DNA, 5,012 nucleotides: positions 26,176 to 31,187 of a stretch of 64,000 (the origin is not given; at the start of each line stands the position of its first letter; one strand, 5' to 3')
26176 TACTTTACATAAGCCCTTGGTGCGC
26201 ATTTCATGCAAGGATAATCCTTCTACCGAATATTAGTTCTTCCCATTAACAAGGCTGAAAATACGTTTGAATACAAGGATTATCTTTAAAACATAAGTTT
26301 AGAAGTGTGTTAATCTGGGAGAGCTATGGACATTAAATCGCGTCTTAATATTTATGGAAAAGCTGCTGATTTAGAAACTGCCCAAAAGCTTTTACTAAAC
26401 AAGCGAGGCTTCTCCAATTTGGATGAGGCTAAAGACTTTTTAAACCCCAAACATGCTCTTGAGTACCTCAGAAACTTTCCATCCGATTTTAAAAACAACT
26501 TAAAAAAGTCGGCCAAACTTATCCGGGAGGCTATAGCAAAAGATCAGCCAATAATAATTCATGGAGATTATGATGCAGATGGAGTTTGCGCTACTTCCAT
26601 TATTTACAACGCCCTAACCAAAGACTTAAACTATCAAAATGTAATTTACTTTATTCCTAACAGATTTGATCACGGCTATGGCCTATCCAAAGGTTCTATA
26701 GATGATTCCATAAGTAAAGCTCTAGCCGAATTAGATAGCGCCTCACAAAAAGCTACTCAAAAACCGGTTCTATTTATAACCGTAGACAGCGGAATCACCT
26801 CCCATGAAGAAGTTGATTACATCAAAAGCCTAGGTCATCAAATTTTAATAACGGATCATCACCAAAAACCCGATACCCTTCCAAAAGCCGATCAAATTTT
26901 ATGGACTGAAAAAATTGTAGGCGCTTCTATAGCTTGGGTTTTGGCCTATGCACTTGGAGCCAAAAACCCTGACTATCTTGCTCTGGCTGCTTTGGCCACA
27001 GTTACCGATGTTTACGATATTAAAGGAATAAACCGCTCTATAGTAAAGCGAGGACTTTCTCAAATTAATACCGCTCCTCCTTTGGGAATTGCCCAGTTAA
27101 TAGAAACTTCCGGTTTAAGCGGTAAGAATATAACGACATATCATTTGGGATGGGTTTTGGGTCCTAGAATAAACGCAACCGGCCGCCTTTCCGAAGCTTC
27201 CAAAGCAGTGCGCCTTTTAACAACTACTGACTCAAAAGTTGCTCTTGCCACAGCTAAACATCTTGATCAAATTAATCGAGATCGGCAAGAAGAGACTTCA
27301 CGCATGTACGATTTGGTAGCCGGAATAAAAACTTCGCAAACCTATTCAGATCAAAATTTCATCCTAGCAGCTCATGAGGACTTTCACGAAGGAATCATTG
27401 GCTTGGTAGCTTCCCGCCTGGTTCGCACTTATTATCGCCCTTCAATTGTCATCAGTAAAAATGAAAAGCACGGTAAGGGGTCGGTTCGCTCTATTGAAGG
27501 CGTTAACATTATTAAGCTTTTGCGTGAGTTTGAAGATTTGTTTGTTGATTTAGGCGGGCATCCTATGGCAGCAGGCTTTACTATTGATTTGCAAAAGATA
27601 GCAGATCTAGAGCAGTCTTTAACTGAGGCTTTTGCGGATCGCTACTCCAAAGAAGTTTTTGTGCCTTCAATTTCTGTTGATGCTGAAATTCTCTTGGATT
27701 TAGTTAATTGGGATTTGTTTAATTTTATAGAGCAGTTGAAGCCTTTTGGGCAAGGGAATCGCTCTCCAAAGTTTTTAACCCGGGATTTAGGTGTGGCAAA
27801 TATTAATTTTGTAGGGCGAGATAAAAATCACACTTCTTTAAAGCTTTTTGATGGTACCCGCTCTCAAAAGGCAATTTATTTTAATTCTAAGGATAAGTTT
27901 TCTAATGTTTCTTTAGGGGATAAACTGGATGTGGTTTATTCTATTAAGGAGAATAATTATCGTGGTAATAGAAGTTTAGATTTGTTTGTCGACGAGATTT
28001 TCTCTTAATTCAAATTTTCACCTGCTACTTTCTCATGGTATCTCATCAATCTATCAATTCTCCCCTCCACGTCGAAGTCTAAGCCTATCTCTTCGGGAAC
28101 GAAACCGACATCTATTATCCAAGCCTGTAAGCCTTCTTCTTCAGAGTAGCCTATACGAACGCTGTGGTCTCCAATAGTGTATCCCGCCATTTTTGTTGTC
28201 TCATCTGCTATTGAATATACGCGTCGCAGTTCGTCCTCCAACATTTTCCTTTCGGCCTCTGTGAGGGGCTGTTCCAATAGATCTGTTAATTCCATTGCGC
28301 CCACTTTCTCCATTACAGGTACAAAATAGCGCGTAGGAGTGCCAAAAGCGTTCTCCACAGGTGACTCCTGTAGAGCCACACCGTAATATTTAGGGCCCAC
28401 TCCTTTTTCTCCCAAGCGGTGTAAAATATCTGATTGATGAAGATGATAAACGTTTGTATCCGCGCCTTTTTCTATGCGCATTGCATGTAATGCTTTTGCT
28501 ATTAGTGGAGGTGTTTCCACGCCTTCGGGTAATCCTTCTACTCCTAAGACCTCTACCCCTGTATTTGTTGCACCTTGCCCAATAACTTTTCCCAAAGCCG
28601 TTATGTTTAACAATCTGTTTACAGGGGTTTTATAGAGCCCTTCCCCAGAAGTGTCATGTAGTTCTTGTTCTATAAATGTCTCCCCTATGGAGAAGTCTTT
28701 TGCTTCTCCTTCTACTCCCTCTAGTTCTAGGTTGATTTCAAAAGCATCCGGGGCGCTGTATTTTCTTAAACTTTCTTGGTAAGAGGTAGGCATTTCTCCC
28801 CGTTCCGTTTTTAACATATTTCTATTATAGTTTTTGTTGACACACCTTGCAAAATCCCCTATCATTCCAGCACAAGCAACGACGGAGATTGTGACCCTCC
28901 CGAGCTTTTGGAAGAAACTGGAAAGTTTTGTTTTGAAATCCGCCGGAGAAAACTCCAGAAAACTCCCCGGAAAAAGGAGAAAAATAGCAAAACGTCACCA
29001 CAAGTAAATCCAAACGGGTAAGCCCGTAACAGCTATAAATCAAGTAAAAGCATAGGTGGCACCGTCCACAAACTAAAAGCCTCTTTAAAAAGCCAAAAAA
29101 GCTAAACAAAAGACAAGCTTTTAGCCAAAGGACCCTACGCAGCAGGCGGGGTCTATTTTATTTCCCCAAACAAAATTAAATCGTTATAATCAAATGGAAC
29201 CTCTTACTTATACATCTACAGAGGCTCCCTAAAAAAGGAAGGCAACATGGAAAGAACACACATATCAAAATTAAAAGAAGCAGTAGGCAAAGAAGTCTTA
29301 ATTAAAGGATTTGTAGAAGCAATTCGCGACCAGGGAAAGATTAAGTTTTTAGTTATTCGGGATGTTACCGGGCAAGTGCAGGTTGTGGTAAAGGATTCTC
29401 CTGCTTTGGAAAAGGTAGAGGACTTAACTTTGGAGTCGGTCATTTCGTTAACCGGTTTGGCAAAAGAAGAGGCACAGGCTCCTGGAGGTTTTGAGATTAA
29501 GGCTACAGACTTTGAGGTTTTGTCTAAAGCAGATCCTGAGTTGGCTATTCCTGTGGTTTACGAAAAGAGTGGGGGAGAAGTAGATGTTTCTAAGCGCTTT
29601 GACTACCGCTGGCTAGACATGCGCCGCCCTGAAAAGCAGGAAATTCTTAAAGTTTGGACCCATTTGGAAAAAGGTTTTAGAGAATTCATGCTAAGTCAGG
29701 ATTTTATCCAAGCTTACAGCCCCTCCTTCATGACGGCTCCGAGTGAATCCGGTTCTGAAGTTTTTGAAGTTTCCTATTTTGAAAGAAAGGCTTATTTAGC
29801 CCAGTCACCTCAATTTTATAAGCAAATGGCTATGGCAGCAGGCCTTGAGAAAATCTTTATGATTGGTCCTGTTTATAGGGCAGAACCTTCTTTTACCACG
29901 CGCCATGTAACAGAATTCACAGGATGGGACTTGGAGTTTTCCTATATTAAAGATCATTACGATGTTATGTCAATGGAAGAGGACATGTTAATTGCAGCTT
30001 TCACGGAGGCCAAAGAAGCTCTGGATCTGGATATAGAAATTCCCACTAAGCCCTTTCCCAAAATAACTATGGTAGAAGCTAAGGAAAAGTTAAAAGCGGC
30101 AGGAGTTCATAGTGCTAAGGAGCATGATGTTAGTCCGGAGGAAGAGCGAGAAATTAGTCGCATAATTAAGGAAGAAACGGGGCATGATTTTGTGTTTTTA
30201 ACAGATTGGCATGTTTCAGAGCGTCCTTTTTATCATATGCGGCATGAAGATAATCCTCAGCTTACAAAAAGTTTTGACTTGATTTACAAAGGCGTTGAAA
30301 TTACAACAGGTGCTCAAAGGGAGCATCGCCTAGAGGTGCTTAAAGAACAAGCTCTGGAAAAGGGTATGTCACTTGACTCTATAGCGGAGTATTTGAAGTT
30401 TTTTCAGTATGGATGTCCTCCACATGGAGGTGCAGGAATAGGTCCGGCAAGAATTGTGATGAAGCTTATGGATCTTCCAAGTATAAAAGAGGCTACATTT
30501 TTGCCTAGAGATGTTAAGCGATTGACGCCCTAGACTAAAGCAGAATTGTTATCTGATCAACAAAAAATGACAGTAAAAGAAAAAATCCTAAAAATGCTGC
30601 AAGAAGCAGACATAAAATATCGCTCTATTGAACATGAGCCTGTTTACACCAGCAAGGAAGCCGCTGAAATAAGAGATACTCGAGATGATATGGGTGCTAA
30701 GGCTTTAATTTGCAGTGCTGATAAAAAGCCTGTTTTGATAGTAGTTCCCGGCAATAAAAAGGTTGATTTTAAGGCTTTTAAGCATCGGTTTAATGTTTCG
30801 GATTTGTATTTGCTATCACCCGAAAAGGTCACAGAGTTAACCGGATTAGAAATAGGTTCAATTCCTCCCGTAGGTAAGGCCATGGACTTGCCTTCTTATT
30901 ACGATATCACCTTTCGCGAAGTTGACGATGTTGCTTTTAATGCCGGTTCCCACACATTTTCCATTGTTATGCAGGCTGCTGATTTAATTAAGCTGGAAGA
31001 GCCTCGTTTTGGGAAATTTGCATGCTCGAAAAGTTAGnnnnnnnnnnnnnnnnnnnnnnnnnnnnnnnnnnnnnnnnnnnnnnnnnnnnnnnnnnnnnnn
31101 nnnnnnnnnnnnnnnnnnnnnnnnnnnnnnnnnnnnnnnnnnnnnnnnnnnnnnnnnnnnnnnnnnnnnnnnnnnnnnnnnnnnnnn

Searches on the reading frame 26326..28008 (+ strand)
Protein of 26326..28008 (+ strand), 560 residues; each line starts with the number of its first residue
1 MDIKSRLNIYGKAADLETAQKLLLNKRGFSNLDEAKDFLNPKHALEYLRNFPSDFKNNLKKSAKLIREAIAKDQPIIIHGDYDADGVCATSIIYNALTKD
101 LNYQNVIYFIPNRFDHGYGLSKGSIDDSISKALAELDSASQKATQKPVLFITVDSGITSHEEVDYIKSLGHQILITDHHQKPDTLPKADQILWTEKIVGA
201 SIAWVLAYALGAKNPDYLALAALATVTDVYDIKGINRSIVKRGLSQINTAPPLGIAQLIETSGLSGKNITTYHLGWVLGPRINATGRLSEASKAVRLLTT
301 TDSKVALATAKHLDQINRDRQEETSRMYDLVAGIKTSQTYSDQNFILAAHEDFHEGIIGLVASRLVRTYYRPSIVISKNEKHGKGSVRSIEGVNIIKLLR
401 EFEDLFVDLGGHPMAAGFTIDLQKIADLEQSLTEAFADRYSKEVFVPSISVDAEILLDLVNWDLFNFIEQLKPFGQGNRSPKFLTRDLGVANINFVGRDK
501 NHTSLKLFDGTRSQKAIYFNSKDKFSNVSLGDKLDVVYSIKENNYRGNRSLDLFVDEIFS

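Call 11: search_protein_families(library=ncbifam, proteins=[window:26326-28008:+], max_evalue=0.00001)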
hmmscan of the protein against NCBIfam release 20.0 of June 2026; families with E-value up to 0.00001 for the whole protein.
window:26326-28008:+ (560 aa): 5 families
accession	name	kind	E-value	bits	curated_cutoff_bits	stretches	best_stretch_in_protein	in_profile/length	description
TIGR00644.1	recJ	equivalog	1.4e-134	449.3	396.9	1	21-557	6-545/546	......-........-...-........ exonuclease RecJ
NF008290.0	PRK11070.1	equivalog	2.6e-70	237.5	900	1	57-559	55-575/577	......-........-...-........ exonuclease RecJ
NF053576.1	RecJ_archaeal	equivalog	1.6e-20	73.4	360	2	64-246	2-171/452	RecJ family nuclease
NF053575.1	GAN_nuclease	exception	6.1e-08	31.7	850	0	282-436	302-464/467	GINS-associated RecJ family nuclease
NF040701.1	RecJ_Meth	equivalog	1.9e-06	26.9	550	0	71-244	5-167/449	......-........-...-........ exonuclease RecJ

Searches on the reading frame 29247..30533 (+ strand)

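Call 11: search_protein_families(library=ncbifam, proteins=[window:29247-30533:+], max_evalue=0.00001)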
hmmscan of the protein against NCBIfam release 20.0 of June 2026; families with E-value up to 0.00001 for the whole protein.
window:29247-30533:+ (428 aa): 15 families
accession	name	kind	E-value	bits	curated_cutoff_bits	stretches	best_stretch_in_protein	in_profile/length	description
NF003483.0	PRK05159.1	equivalog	1.1e-140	469.3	353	1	1-428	3-438/438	aspartate--tRNA(Asn) ligase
TIGR00458.1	aspS_nondisc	equivalog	1.2e-117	393.5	368.4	1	11-428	9-428/428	aspartate--tRNA(Asn) ligase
NF003037.0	PRK03932.1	equivalog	4.6e-63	213.7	414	1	4-427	4-450/451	asparagine--tRNA ligase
TIGR00457.1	asnS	equivalog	1.1e-59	202.4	342.6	1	5-426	7-453/455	asparagine--tRNA ligase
NF001750.0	PRK00476.1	equivalog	1.6e-58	198.5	443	2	10-280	14-284/590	aspartate--tRNA ligase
TIGR00459.1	aspS_bact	equivalog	3.8e-53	180.7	373.85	2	5-281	6-280/586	aspartate--tRNA ligase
NF001756.1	PRK00484.1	subfamily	3.4e-36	124.9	468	1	10-420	47-483/488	lysine--tRNA ligase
NF009460.0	PRK12820.1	equivalog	2e-35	122.1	1379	2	10-281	31-313/723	bifunctional aspartyl-tRNA synthetase/aspartyl/glutamyl-tRNA amidotransferase subunit C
TIGR00499.1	lysS_bact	equivalog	2e-32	112.5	427.6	1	10-420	49-490/496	lysine--tRNA ligase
NF005052.0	PRK06462.1-1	equivalog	1.4e-31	109.8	368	1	111-421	28-345/353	asparagine synthetase A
NF005054.0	PRK06462.1-4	equivalog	9e-29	100.5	309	1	124-421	15-310/318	asparagine synthetase A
NF002821.0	PRK02983.1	equivalog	1.4e-21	76.3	742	2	7-251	652-894/1102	bifunctional lysylphosphatidylglycerol synthetase/lysine--tRNA ligase LysX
NF009101.0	PRK12445.1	subfamily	4.1e-20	71.8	1026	1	11-420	62-499/505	lysine--tRNA ligase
TIGR00462.1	genX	equivalog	2.2e-14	53.6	286.9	1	139-416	6-301/304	EF-P lysine aminoacylase EpmA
NF006828.0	PRK09350.1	equivalog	2e-11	43.7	264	1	179-418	68-319/325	elongation factor P--(R)-beta-lysine ligase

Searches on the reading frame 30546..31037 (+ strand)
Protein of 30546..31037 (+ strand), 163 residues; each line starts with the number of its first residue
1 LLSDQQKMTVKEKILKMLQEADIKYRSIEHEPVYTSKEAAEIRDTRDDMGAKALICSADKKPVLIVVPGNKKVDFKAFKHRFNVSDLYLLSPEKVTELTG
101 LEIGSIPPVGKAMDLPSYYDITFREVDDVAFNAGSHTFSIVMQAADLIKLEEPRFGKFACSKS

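Call 45: search_protein_families(library=ncbifam, proteins=[window:30546-31037:+], max_evalue=0.00001)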
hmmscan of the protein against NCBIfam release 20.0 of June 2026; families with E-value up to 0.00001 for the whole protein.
window:30546-31037:+ (163 aa): 3 families
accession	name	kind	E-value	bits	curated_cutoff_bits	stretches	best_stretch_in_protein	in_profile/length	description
TIGR00011.1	YbaK_EbsC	equivalog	4.8e-17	62.1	153.25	1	15-157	4-150/152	Cys-tRNA(Pro) deacylase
NF006625.0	PRK09194.1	equivalog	8.4e-08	31.6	558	1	19-141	243-365/559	proline--tRNA ligase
NF007951.0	PRK10670.1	equivalog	9.2e-07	28.9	243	1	58-159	55-156/159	Cys-tRNA(Pro)/Cys-tRNA(Cys) deacylase YbaK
